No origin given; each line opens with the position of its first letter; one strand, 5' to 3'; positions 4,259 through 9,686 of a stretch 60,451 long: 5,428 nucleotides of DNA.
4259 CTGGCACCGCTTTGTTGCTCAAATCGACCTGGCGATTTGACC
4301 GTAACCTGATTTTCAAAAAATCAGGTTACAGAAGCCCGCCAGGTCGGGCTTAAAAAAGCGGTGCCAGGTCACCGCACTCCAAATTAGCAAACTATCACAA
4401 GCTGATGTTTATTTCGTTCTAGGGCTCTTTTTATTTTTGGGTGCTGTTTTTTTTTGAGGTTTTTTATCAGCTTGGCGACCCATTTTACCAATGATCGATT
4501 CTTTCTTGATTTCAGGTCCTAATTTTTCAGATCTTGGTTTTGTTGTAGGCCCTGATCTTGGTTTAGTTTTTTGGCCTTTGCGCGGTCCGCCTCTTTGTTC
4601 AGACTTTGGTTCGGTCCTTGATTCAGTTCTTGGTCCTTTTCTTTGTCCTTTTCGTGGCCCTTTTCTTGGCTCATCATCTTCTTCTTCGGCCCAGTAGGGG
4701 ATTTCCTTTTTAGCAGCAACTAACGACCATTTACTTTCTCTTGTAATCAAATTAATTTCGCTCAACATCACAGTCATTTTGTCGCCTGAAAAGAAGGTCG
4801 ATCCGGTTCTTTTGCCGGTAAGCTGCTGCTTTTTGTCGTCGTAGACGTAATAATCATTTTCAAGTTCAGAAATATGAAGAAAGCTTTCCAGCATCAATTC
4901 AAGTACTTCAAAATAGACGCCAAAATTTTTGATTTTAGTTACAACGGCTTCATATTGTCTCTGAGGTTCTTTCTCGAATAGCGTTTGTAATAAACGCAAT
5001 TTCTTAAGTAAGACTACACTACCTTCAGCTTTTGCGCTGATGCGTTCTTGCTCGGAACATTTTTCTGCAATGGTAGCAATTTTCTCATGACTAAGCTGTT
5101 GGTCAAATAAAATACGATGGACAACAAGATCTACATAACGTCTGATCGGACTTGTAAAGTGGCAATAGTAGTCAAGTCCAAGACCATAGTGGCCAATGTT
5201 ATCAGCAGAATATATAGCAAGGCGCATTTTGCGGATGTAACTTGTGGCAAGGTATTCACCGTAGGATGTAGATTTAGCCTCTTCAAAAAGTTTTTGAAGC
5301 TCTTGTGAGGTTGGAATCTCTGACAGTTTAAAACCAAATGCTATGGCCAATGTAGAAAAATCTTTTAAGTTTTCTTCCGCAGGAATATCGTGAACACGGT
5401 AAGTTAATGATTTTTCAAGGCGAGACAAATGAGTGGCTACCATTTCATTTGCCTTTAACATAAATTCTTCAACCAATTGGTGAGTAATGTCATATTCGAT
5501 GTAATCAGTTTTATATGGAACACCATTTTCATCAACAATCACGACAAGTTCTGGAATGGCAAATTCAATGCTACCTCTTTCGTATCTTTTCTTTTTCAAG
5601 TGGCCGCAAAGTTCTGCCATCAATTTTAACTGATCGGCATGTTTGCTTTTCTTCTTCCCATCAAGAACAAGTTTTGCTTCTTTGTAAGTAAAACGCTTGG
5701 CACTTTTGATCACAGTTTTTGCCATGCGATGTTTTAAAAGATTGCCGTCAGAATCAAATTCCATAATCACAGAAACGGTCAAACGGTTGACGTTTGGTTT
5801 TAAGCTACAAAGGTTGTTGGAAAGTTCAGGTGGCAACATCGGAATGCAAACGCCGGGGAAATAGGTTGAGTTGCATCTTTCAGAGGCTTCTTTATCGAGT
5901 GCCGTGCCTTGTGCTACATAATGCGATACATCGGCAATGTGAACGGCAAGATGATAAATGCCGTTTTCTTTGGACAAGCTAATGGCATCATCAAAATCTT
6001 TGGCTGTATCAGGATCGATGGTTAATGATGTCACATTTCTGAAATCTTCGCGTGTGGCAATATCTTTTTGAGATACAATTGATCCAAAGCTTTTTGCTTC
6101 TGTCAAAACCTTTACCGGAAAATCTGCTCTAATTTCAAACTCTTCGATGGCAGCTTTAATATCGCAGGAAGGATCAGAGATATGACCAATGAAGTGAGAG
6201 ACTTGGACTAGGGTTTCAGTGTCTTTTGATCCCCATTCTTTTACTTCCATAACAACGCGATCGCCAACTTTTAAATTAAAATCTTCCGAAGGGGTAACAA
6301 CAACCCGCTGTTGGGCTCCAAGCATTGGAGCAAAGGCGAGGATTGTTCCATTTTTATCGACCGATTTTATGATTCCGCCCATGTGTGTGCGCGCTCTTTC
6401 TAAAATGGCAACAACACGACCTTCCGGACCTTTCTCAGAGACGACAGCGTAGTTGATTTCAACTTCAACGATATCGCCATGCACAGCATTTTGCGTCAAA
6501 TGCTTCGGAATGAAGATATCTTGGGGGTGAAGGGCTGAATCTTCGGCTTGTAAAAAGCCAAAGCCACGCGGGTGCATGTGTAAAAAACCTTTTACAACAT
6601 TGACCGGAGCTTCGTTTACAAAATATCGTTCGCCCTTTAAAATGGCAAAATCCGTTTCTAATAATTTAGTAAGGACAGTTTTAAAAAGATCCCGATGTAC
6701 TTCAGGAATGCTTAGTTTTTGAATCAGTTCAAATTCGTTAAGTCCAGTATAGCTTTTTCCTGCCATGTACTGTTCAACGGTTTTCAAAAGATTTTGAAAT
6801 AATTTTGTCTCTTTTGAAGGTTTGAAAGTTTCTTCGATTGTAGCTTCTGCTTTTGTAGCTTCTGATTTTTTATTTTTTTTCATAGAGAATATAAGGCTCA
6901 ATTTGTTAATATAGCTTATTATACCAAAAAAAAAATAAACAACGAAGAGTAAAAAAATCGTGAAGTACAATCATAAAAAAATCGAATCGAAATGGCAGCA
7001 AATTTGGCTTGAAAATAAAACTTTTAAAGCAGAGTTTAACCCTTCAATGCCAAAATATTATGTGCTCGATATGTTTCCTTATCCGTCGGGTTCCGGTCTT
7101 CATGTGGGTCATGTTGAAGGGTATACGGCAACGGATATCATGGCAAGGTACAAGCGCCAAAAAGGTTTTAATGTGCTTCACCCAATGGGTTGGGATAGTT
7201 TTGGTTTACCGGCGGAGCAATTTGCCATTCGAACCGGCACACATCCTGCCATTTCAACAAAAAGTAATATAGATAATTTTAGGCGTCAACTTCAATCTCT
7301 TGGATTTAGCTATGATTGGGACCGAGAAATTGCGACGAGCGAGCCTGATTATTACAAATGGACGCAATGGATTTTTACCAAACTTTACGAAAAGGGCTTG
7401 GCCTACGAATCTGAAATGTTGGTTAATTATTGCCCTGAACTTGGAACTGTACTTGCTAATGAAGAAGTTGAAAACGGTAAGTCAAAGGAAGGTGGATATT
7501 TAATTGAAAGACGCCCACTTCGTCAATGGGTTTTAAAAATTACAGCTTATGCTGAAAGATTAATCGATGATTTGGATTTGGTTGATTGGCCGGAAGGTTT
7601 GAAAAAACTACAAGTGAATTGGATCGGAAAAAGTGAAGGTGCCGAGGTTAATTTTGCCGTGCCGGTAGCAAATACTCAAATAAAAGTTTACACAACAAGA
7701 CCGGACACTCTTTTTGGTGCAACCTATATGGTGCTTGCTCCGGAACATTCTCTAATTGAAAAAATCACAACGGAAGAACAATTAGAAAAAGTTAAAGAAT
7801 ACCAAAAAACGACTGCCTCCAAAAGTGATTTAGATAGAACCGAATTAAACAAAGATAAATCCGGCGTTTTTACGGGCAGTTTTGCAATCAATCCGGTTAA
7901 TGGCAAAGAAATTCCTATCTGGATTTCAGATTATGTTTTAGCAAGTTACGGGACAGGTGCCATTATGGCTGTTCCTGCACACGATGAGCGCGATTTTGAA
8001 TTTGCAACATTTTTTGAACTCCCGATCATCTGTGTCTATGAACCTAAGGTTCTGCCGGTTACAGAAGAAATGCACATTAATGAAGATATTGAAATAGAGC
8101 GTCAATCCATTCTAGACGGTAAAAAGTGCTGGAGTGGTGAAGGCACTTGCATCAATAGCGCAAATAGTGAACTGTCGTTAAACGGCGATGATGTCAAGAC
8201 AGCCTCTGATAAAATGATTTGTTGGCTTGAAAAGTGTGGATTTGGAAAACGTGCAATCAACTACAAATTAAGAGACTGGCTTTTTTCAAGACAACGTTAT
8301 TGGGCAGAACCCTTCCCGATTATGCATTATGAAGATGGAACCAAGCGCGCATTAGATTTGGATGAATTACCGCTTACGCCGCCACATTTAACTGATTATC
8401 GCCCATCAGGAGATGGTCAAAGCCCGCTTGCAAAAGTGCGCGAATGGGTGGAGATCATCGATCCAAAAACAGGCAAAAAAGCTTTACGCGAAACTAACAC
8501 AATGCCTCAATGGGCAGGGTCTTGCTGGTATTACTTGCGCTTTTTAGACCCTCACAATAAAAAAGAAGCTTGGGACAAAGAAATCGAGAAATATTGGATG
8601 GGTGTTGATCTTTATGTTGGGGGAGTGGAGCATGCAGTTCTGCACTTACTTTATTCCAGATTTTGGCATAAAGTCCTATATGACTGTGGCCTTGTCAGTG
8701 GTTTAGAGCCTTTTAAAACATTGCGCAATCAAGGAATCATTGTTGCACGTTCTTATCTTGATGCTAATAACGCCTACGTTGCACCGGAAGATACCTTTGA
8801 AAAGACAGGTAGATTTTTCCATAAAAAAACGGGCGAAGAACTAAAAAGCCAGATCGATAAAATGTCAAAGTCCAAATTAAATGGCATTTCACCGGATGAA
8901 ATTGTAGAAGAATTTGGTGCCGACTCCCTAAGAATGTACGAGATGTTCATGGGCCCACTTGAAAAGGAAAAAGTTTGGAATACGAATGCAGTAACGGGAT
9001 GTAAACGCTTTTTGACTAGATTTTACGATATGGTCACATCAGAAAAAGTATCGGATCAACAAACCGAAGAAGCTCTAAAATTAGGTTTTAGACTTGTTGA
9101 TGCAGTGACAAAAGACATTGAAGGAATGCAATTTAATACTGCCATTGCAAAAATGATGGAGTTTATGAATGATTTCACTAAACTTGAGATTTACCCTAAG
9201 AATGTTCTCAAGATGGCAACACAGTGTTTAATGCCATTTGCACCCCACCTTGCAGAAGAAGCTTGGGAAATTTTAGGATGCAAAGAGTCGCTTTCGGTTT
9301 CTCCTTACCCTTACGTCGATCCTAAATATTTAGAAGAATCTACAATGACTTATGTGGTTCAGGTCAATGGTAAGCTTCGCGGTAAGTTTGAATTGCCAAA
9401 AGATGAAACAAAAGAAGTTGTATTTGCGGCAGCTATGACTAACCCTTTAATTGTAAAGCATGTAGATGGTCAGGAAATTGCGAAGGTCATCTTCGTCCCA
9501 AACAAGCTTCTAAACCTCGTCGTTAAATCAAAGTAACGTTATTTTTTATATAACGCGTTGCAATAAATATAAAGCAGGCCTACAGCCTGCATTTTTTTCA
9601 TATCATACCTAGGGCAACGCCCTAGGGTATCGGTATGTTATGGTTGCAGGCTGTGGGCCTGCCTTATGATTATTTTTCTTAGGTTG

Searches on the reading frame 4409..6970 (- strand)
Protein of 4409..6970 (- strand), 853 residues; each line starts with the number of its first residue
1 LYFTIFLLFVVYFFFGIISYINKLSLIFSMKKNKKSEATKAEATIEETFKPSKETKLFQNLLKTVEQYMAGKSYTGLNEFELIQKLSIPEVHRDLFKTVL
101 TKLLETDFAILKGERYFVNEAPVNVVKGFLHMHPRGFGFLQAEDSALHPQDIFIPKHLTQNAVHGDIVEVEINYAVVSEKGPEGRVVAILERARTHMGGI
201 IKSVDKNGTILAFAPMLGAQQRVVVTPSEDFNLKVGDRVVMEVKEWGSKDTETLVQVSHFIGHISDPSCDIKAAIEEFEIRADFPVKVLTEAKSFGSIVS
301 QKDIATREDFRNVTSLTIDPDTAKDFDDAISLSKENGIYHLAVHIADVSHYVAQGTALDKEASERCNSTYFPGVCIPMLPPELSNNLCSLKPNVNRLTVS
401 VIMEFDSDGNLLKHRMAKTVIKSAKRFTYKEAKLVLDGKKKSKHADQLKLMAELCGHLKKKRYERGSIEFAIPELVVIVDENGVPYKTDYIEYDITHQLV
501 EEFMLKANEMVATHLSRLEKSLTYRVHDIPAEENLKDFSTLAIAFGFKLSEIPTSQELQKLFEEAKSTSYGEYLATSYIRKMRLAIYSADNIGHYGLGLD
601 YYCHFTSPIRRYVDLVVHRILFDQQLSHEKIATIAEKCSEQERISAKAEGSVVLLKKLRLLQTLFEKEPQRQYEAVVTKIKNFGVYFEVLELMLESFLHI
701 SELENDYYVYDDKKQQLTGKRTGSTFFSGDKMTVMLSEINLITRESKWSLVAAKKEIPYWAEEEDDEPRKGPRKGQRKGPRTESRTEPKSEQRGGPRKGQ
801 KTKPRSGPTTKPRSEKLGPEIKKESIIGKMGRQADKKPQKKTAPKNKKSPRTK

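Call 21: search_protein_families(library=ncbifam, proteins=[window:4409-6970:-], max_evalue=0.00001)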
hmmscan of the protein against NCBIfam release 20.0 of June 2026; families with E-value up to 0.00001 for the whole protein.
window:4409-6970:- (853 aa): 7 families
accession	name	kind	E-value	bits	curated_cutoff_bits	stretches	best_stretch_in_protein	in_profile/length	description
TIGR02063.1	RNase_R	equivalog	2.6e-179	597.9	597.85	1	63-751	5-710/711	ribonuclease R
TIGR00358.1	3_prime_RNase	superfamily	4.1e-142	474.7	368.6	1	124-750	15-656/657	VacB/RNase II family 3'-5' exoribonuclease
NF008648.0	PRK11642.1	equivalog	3.5e-96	323.3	982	1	123-834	82-807/813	ribonuclease R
NF003455.0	PRK05054.1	equivalog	3.6e-64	217.1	542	1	126-745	22-638/645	exoribonuclease II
TIGR02062.1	RNase_B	equivalog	3.4e-54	184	641.9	1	126-744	22-640/646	exoribonuclease II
NF006333.0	PRK08563.1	equivalog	9.6e-07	28.6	143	1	674-747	86-157/188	DNA-directed RNA polymerase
TIGR00448.1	rpoE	equivalog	4.6e-06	26.3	124.2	1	673-750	85-160/179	DNA-directed RNA polymerase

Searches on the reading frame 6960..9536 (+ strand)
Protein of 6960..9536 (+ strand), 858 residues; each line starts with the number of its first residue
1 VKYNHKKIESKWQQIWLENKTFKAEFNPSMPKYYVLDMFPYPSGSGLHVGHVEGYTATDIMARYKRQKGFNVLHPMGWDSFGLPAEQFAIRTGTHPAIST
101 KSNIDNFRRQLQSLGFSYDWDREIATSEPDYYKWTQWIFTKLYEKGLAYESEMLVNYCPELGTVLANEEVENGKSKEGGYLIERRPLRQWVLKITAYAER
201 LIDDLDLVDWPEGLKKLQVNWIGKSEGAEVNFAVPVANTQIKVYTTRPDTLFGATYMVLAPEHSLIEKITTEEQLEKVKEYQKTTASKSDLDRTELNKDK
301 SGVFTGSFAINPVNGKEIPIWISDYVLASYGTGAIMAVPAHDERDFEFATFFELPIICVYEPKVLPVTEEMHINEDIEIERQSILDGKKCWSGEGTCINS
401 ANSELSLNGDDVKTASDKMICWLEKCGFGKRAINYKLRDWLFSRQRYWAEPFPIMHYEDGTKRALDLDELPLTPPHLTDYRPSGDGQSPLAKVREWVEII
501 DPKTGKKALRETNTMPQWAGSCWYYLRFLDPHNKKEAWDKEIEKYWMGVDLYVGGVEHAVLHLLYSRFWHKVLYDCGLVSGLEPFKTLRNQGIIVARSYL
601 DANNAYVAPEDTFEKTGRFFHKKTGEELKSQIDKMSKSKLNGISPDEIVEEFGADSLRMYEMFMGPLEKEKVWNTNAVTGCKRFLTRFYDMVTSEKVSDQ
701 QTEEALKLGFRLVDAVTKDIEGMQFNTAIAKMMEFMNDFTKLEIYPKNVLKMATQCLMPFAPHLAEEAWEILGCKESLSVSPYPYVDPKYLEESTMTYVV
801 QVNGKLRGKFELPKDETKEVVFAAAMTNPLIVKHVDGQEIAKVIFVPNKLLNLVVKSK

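Call 21: search_protein_families(library=ncbifam, proteins=[window:6960-9536:+], max_evalue=0.00001)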
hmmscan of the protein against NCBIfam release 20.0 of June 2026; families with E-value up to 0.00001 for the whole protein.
window:6960-9536:+ (858 aa): 17 families
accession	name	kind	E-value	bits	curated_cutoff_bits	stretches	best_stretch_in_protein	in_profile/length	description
TIGR00396.1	leuS_bact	equivalog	0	1073.5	548.4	1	3-856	1-843/843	leucine--tRNA ligase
NF008957.0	PRK12300.1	subfamily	3.2e-70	237.2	677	4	3-88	4-88/946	leucine--tRNA ligase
TIGR00422.1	valS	equivalog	5.7e-67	226.4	612.1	3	2-177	4-194/863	valine--tRNA ligase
NF009687.0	PRK13208.1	equivalog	5.7e-60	203.4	738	2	2-263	9-233/801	valine--tRNA ligase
NF004349.1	PRK05729.1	equivalog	5.6e-56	190.3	704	3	2-269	3-234/860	valine--tRNA ligase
TIGR00395.1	leuS_arch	equivalog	3.5e-54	184.2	648.5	3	107-346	124-316/938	leucine--tRNA ligase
TIGR00392.1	ileS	equivalog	5.5e-43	147.3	621.4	2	1-363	4-357/861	isoleucine--tRNA ligase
NF011492.0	PRK14900.1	equivalog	9.2e-34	116.5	1783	2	109-189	136-216/1044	valine--tRNA ligase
NF000540.1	alt_ValS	exception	4e-30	104.4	900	1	6-87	7-88/827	valine--tRNA ligase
TIGR00398.1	metG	equivalog_domain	4.8e-27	94.9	336.35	1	39-176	7-141/530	methionine--tRNA ligase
NF008900.0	PRK12267.1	equivalog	4e-21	75.2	598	1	31-203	4-174/648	methionine--tRNA ligase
NF001100.0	PRK00133.1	equivalog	2.3e-18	66.1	587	1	33-166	7-137/676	methionine--tRNA ligase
NF040702.1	ileS_w_GNAT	exception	2.1e-14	52.2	1999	1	1-87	15-102/1100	isoleucine--tRNA ligase, N-acetyltransferase domain-containing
NF000257.1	MupA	exception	6.1e-14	50.7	1900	1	15-174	15-192/1024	mupirocin-resistant isoleucine--tRNA ligase MupA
NF000258.1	MupB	exception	6.7e-14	50.7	1900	1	9-174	9-192/1033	mupirocin-resistant isoleucine--tRNA ligase MupB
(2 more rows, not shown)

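Call 44: find_related_loci(query=window:6960-9533:+, collection=genome_contigs, flank=1000)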
Query window:6960-9533:+ (858 aa) in genome_contigs; peptide patterns used: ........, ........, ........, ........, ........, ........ (x = any residue, [..] = any of these).
600 stretches matched a pattern (row limit reached: there are more); 597 encode a relative of the query (tblastn E <= 1e-3); the best 80 are kept; 80 distinct loci.
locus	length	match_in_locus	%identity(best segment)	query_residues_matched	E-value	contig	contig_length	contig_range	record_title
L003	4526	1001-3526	82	1-855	0e+0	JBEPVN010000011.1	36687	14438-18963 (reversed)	MAG: Parachlamydiaceae bacterium isolate 22E.semibin_refined.077 NODE_958_length_36687_cov_10.424765, whole genome shotg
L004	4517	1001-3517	64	1-856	0e+0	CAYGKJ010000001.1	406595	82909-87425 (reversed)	MAG TPA_asm: uncultured bacterium isolate ERP117304_co1_133 genome assembly, contig: NODE_15_length_406595_cov_51.340149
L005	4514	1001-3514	64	1-856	0e+0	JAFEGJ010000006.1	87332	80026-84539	MAG: Verrucomicrobia bacterium isolate SZAS-15 VERR-AMP-3__6__length-87332, whole genome shotgun sequence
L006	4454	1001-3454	65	2-855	0e+0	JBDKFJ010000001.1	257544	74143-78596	MAG: Chlamydiota bacterium isolate farmington_2019_sw_WHONDRS-S19S_0053_A_bin.36 scaffold_0000004, whole genome shotgun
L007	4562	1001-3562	63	3-856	0e+0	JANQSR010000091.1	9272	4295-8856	MAG: Simkania sp. isolate IP30a_bin.2 k99_907040, whole genome shotgun sequence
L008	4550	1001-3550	65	2-856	0e+0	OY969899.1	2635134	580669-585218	MAG: Parachlamydiales bacterium isolate MFD00082.bin.c.1 genome assembly, chromosome: 1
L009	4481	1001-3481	63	2-857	0e+0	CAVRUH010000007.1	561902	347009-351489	MAG: Waddliaceae bacterium isolate MFD02248.bin.2.105 genome assembly, contig: contig_53681, whole genome shotgun sequen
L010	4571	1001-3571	55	3-856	0e+0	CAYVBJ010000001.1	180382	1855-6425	MAG TPA_asm: uncultured Balneolaceae bacterium isolate binchicken_co218_300 genome assembly, contig: NODE_6_length_18038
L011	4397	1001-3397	56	1-857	0e+0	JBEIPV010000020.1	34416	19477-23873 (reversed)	MAG: Bacteriovorax sp. isolate Sample-106-S6-bin-8 Sample_106_S6-bin_8-k141_956524, whole genome shotgun sequence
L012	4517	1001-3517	55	2-856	0e+0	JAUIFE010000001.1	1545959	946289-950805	MAG: Holophagae bacterium isolate 8_bin.70 NODE_4_length_1545959_cov_49.303876, whole genome shotgun sequence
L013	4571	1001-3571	55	3-856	0e+0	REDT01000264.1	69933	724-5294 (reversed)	MAG: Balneolaceae bacterium isolate GEM2.Bin42 NODE_231_length_69933_cov_11.6595, whole genome shotgun sequence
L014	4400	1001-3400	56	1-856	0e+0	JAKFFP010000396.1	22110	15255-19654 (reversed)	MAG: Bacteriovoracales bacterium isolate LC103 contig-124_2581, whole genome shotgun sequence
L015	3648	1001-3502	53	6-855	0e+0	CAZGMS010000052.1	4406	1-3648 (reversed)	MAG TPA_asm: uncultured Nitrospirales bacterium isolate binchicken_co169_220 genome assembly, contig: k99_610808, whole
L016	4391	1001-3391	55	3-857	0e+0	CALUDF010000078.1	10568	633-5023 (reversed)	MAG: uncultured Bacteriovorax sp. isolate eK5gWQVApC_bin.2.MAG genome assembly, contig: NODE_280_length_10568_cov_13.701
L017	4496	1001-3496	53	3-855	0e+0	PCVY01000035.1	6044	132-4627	MAG: Candidatus Omnitrophica bacterium CG11_big_fil_rev_8_21_14_0_20_45_26 CG11_8_21_14_0.20_scaffold_9498_c, whole geno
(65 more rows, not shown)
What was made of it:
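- On Chlamydial type III secretion effector: The genome is Parachlamydiaceae-like by LeuRS (82% to a Parachlamydiaceae MAG, 63-65% to other Chlamydiota; call 44).
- LeuRS is 82% identical to that of a Parachlamydiaceae MAG (call 44).
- Tried and rejected: The second scan was spent on LeuRS for taxonomy (call 44).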
